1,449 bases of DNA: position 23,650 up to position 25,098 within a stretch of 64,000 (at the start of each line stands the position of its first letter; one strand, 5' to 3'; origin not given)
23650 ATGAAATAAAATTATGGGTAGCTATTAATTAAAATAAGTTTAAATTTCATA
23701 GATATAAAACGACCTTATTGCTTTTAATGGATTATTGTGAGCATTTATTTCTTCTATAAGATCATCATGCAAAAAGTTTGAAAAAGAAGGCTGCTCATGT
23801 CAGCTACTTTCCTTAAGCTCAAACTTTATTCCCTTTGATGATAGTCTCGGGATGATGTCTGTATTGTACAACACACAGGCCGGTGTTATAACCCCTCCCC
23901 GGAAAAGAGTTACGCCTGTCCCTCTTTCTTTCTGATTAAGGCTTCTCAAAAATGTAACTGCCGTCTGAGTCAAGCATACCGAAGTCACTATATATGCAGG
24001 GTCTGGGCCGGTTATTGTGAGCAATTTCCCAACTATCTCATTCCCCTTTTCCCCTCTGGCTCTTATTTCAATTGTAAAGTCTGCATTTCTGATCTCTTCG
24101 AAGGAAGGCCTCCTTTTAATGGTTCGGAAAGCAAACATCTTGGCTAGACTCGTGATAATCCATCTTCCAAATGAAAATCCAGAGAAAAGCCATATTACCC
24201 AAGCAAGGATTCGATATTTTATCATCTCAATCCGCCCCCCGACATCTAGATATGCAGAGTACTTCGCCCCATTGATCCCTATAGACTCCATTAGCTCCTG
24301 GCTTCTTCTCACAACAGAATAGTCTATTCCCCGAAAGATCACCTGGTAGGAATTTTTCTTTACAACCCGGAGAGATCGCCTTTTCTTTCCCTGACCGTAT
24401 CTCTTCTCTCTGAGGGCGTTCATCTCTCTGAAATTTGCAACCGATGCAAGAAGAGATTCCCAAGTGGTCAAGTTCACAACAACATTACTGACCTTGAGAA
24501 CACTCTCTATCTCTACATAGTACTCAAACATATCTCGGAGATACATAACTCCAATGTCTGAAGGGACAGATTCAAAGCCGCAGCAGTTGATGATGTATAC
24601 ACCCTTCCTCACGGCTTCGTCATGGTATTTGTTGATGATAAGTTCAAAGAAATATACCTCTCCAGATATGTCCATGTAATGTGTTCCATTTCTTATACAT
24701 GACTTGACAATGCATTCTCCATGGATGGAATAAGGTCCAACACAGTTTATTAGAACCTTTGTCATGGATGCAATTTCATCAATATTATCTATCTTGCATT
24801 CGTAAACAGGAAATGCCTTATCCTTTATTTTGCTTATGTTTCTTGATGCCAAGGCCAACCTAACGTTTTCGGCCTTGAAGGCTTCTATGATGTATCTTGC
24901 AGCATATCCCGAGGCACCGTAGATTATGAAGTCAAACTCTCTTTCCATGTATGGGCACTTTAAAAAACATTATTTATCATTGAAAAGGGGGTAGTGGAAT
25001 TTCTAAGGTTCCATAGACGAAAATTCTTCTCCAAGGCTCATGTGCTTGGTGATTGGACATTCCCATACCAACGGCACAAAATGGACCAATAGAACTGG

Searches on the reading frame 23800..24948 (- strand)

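Call 3: search_protein_families(library=pfam, proteins=[window:23800-24948:-], max_evalue=0.01)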
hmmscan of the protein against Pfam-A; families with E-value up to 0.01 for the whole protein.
window:23800-24948:- (382 aa): 1 family
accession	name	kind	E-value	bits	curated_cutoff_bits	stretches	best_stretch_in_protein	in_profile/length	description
PF03435.24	Sacchrp_dh_NADP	-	4.9e-09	37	25.1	1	8-120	2-129/129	Saccharopine dehydrogenase NADP binding domain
